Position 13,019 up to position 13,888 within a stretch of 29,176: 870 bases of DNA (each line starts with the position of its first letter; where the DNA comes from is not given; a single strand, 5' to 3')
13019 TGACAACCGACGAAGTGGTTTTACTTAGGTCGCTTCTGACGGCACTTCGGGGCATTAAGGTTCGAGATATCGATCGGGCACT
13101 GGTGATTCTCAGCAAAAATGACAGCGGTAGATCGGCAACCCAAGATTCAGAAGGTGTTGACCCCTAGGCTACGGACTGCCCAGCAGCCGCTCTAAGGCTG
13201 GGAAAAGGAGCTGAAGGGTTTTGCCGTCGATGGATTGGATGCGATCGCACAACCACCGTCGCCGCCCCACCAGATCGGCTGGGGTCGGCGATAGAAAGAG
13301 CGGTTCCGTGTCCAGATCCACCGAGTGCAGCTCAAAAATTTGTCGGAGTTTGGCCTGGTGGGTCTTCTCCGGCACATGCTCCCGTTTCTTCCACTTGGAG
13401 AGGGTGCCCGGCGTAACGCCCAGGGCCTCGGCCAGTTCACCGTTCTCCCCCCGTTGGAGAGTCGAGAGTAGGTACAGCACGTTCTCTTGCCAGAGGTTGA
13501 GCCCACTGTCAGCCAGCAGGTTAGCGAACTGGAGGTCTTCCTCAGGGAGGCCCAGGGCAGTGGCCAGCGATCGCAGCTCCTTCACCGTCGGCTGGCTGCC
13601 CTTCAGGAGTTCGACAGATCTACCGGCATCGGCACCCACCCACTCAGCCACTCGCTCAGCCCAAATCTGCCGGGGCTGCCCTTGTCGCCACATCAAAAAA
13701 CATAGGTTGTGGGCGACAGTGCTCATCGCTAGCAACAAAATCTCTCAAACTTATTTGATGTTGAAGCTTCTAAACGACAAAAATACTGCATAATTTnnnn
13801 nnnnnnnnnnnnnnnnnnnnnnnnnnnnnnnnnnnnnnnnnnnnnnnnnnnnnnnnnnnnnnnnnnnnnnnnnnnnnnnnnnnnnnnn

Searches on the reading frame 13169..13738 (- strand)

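Call 65: search_protein_families(library=pfam, proteins=[window:13169-13738:-], max_evalue=0.0001)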
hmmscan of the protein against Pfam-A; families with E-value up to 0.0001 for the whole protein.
window:13169-13738:- (189 aa): 1 family
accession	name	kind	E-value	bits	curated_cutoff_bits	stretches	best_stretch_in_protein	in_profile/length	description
PF01381.28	HTH_3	-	4.4e-06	27.1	23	0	101-121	14-34/55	Helix-turn-helix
